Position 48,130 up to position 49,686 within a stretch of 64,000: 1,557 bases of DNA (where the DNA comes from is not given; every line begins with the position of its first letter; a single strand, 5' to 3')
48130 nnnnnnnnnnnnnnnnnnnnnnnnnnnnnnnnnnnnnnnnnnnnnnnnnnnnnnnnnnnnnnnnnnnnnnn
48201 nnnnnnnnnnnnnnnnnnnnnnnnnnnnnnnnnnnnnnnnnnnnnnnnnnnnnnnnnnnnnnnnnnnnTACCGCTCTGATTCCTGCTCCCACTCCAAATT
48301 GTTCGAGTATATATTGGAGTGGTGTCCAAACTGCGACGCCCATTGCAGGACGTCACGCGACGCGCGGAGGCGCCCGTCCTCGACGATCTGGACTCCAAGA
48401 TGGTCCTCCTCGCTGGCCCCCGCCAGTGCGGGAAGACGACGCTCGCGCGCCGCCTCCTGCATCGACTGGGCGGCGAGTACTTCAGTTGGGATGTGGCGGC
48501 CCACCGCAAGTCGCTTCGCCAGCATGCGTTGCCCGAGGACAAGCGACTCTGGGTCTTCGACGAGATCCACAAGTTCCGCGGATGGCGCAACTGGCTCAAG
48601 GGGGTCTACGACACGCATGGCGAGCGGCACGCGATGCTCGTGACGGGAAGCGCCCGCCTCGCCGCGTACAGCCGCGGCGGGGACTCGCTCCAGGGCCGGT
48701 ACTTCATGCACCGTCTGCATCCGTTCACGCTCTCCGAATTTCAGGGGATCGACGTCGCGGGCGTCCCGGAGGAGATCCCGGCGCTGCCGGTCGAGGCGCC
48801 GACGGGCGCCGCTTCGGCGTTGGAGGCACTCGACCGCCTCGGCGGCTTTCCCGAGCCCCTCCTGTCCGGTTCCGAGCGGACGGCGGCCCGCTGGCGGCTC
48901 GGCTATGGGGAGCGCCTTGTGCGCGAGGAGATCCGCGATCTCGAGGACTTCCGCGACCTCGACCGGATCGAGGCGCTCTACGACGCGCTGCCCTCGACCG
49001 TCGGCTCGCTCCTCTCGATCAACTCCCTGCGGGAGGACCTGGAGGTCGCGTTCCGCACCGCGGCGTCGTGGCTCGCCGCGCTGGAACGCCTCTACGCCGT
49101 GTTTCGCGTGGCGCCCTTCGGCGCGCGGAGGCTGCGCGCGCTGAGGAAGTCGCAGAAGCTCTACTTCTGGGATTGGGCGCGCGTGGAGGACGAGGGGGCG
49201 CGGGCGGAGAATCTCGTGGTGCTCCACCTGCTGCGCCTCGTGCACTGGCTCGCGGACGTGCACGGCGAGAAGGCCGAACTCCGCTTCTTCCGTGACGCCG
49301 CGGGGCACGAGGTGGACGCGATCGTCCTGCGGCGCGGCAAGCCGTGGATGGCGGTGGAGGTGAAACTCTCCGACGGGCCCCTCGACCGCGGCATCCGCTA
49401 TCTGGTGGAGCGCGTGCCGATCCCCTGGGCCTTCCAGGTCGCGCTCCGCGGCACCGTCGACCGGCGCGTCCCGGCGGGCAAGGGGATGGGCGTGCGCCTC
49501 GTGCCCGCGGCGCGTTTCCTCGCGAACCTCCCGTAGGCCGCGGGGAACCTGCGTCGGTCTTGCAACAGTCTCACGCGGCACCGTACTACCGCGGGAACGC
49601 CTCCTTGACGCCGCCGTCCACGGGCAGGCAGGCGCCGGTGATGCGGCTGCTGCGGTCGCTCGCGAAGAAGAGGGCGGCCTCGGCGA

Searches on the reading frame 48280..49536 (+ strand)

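Call 53: search_protein_families(library=pfam, proteins=[window:48280-49536:+], max_evalue=0.001)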
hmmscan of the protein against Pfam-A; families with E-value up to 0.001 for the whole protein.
window:48280-49536:+ (418 aa): 4 families
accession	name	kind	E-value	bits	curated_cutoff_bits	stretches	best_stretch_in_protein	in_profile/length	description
PF13635.12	DUF4143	-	6.6e-25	88.2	28.1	1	216-364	2-160/160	Domain of unknown function (DUF4143)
PF13173.12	AAA_14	-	6e-22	78.5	27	1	39-154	2-128/129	AAA domain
PF03215.21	Rad17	-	0.00096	19.6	23.8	0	20-71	26-77/186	Rad17 P-loop domain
PF13191.12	AAA_16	-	0.00097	20.1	32.6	0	40-68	25-55/167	AAA ATPase domain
